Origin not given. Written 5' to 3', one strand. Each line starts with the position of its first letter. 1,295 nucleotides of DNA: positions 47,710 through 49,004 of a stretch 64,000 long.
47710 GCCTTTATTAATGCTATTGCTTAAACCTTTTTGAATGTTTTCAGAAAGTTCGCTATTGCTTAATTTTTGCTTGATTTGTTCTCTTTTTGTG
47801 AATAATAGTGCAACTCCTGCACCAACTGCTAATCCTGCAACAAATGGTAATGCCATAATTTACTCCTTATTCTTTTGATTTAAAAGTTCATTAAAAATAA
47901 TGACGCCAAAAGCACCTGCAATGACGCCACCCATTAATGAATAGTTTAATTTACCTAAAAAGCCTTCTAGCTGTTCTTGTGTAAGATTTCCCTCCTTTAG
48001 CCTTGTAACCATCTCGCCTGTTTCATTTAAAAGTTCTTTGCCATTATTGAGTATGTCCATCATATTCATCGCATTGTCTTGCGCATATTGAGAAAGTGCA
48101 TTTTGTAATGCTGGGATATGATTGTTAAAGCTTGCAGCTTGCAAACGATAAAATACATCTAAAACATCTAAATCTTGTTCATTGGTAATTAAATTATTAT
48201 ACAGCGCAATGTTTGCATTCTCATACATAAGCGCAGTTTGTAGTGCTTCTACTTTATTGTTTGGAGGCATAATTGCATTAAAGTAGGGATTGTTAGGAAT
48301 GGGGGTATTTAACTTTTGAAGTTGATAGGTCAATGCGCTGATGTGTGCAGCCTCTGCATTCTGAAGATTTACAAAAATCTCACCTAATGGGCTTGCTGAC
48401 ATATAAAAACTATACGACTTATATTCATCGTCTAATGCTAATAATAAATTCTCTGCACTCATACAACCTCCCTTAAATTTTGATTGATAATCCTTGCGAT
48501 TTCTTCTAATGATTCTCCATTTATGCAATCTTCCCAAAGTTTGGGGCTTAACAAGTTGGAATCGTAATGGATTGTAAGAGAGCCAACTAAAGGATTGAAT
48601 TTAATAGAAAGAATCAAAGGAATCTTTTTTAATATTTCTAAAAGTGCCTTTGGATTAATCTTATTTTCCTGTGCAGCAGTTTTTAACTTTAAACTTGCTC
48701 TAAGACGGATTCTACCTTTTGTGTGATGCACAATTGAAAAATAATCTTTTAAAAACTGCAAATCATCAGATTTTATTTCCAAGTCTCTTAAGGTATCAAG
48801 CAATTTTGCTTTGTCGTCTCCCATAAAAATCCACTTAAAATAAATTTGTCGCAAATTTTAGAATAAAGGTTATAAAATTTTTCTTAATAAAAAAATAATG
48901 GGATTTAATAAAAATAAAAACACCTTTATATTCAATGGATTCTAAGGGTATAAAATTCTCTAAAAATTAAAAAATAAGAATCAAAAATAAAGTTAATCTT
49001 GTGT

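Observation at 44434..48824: Ferrosome (fez)-like iron-storage organelle operon in a Helicobacter-type genome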

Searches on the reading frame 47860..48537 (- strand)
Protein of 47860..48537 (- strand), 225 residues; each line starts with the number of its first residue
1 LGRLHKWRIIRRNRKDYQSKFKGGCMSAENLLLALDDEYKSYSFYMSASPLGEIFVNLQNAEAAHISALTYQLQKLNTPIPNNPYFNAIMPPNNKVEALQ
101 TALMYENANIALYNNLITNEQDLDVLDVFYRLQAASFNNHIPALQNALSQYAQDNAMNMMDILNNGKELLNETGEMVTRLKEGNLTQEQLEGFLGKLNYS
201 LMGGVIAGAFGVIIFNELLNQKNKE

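Call 3: search_protein_families(library=pfam, proteins=[window:47860-48537:-], max_evalue=0.1)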
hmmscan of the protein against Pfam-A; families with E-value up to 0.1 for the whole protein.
window:47860-48537:- (225 aa): 3 families
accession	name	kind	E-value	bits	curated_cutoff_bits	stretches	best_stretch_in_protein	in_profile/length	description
PF09968.15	DUF2202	-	0.0021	18.3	22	1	94-144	85-134/162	Uncharacterized protein domain (DUF2202)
PF13668.12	Ferritin_2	-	0.0053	17.3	24.7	1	51-128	41-117/138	Ferritin-like domain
PF20117.4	DUF6507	-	0.087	13.8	25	0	144-187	55-98/120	Family of unknown function (DUF6507)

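Call 4: search_protein_families(library=ncbifam, proteins=[window:47860-48537:-], max_evalue=0.1)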
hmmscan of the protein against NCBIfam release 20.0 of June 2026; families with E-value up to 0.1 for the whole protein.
window:47860-48537:- (225 aa): 2 families
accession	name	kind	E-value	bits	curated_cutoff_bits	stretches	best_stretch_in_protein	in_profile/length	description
NF009338.1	PRK12698.1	equivalog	0.04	13.8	303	1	75-174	13-105/218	flagellar basal body L-ring protein FlgH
NF006379.0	PRK08618.1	equivalog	0.091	12.1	417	0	163-197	244-278/326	ornithine cyclodeaminase family protein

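Call 38: find_homologous_proteins(query=window:47860-48462:-, max_evalue=0.001)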
Query window:47860-48462:- (200 aa): 40 proteins with E <= 0.001 among 295 candidates.
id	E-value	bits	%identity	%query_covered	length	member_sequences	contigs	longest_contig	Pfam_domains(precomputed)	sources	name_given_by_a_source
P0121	7.4e-122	422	100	100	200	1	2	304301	-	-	-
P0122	9.1e-86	304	75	100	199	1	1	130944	-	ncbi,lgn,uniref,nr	ncbi:hypothetical protein LS70_005305 [Helicobacter sp. MIT 11-5569]|uniref:hypothetical protein n=1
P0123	7.4e-85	302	74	100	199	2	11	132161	-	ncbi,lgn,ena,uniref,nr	ncbi:hypothetical protein [uncultured Helicobacter sp.]|uniref:ferritin-like domain-containing prote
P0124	2.9e-84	300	74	100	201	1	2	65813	-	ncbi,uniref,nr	ncbi:hypothetical protein [Helicobacter turcicus]|uniref:DUF2202 domain-containing protein n=1 Tax=H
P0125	8.6e-82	292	73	100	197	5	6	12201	-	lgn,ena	-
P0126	9.0e-82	291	74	100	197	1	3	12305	-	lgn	-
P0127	4.2e-70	253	63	100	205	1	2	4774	-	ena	-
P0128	8.8e-68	246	61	100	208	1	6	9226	-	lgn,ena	-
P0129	3.6e-67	244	59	100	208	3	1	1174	-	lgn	-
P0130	3.9e-66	241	60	100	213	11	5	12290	-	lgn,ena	-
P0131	3.2e-62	228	60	99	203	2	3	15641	-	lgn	-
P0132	2.2e-61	225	59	100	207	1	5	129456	-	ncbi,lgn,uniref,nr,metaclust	ncbi:hypothetical protein [Helicobacter sp. MIT 05-5294]|uniref:hypothetical protein n=1 Tax=Helicob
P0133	1.1e-60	223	59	100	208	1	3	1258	-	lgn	-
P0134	1.4e-60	222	59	100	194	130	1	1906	-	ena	-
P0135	2.1e-60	222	58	100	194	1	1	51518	-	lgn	-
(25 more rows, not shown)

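Call 41: search_solved_structures(query=A1, max_evalue=1, show_alignments=2)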
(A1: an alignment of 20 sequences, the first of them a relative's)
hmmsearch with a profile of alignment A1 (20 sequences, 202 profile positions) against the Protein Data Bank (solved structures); distinct sequences matched with E-value up to 1: 10.
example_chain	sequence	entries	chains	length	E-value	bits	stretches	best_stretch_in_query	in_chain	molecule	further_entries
3q4n_A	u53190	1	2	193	6.8e-06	29.1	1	11-127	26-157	Uncharacterized protein MJ0754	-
3q4o_A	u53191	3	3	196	7.9e-06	28.9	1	11-127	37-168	Uncharacterized protein MJ0754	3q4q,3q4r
2qqy_A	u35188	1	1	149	0.034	17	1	5-126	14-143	Sigma B operon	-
5n5e_e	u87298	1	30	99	0.052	16.4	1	67-105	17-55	PFC_05175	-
2e0z_A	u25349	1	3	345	0.34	13.7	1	67-106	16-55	Virus-like particle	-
3fvb_A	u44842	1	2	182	0.62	12.9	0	4-52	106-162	Bacterioferritin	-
8sqo_A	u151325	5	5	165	0.64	12.8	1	4-52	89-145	Bacterioferritin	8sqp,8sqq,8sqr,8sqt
9gzu_A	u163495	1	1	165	0.65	12.8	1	4-52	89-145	Bacterioferritin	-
5m1g_A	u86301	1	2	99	0.9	12.4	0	159-198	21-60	Gag protein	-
1vjx_A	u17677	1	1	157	0.92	12.3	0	8-94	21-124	putative ferritin-like diiron-carboxylate protein TM1526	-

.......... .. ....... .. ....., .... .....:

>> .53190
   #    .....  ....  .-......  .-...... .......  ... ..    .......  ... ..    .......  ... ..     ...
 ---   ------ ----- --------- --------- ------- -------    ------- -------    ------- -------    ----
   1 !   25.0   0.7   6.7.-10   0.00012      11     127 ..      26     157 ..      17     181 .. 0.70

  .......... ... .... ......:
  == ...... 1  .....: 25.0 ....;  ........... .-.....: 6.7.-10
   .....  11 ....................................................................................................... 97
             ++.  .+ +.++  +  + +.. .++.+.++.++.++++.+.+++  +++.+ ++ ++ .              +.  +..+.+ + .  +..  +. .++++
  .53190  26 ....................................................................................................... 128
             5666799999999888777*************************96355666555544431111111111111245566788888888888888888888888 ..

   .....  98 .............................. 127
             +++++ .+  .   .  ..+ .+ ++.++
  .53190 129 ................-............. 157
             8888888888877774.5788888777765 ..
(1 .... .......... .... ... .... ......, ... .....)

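Call 46: predict_structure(alignment_id=A1)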
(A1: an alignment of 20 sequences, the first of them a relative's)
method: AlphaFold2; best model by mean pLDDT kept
length: 200 residues; sequences in the alignment: 20
mean_pLDDT: 82.8   pTM: 0.64
mean pLDDT of the five models: 82.8, 78.2, 78.0, 77.9, 77.3
residues with pLDDT >= 90: 109; 70-90: 34; 50-70: 47; < 50: 10
segments of 3 or more residues with pLDDT < 50: 133-138
pLDDT, mean of each block of 10 residues (from residue 1): 97 98 97 98 98 97 89 92 91 96 96 92 80 48 67 73 71 55 59 59
secondary structure, 60 per line:
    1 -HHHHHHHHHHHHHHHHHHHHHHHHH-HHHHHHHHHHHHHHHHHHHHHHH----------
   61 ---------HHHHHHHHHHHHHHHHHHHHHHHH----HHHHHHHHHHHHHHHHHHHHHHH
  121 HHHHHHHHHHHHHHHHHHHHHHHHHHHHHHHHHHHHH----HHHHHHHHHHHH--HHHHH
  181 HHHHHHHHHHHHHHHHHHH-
elements in order: H2-26 H28-50 H70-93 H98-157 H162-173 H176-199

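Call 48: fold_search(model_id=the predicted structure, library=pdb)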
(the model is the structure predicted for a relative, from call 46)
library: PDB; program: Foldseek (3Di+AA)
matches with E <= 10: 894; with E <= 0.001: 2
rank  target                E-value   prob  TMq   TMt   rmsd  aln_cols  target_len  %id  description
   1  3q4n_B                8.0e-04  1.00  0.56  0.64   2.7       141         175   24  Crystal structure of hypothetical protein MJ0754 from Methanococcus jannaschii DSM 2661 (released 2011-05-18)
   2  3q4r                  8.4e-04  1.00  0.58  0.67   3.3       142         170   22  Crystal Structure of a deletion mutant(11-185) of hypothetical protein MJ0754 with Zn2+ (released 2011-05-18)
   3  5zur_B                4.4e-03  1.00  0.56  0.71   4.2       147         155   18  Achromobacter Dh1f Bacterioferritin (released 2018-09-05)
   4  1sof_A                5.9e-03  1.00  0.55  0.69   3.4       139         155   16  Crystal structure of the azotobacter vinelandii bacterioferritin at 2.6 A resolution (released 2005-04-05)
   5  5zur_A                6.1e-03  1.00  0.57  0.72   3.6       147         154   18  Achromobacter Dh1f Bacterioferritin (released 2018-09-05)
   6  6nlj_A                6.8e-03  1.00  0.56  0.71   4.2       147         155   18  1.65 A resolution structure of Apo BfrB from Pseudomonas aeruginosa in complex with a protein-protein interaction inhi (released 2019-05-08)
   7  4toc_A                7.1e-03  1.00  0.54  0.70   3.5       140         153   18  2.25A resolution structure of Iron Bound BfrB (Q151L) from Pseudomonas aeruginosa (released 2015-02-11)
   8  4toa_I                7.1e-03  1.00  0.54  0.69   3.5       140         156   18  1.95A resolution structure of Iron Bound BfrB (N148L) from Pseudomonas aeruginosa (released 2015-02-11)
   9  4am2_A                8.2e-03  1.00  0.54  0.67   3.4       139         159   19  Bacterioferritin from Blastochloris viridis (released 2012-10-31)
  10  5d8r_A                8.2e-03  1.00  0.56  0.71   4.2       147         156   18  2.50A resolution structure of BfrB (E81A) from Pseudomonas aeruginosa (released 2015-09-23)
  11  4to9_B                9.5e-03  1.00  0.54  0.69   3.5       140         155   18  2.0A resolution structure of BfrB (N148L) from Pseudomonas aeruginosa (released 2015-02-11)
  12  5d8x_A                1.0e-02  1.00  0.56  0.71   4.2       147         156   18  1.50A resolution structure of BfrB (L68A E81A) from Pseudomonas aeruginosa (released 2015-09-23)
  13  1jgc_A                1.1e-02  1.00  0.52  0.64   3.3       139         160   18  The 2.6 A Structure Resolution of Rhodobacter capsulatus Bacterioferritin with Metal-free Dinuclear Site and Heme Iron (released 2002-01-09)
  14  9h1u_M                1.2e-02  1.00  0.55  0.69   2.4       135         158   17  Cryo-EM structure of Heterooligomeric Bacterioferritin (released 2025-10-29)
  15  4tof_A                1.2e-02  1.00  0.56  0.70   4.2       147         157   18  1.65A resolution structure of BfrB (C89S, K96C) crystal form 1 from Pseudomonas aeruginosa (released 2015-02-11)
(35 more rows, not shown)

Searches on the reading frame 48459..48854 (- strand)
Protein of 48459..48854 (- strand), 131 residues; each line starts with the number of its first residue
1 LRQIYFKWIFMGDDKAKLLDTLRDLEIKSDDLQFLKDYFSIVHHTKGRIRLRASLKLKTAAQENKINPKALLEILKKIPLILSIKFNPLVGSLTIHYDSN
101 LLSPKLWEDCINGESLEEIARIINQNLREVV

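Call 3: search_protein_families(library=pfam, proteins=[window:48459-48854:-], max_evalue=0.1)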
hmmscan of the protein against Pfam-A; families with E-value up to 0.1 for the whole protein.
window:48459-48854:- (131 aa): 1 family
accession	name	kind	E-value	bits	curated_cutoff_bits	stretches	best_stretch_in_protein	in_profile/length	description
PF19991.5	HMA_2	-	1.9e-10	41.3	30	1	36-111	5-75/154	Heavy metal associated domain 2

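Call 4: search_protein_families(library=ncbifam, proteins=[window:48459-48854:-], max_evalue=0.1)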
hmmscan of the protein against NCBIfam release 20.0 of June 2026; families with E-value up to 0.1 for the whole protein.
window:48459-48854:- (131 aa): 0 families
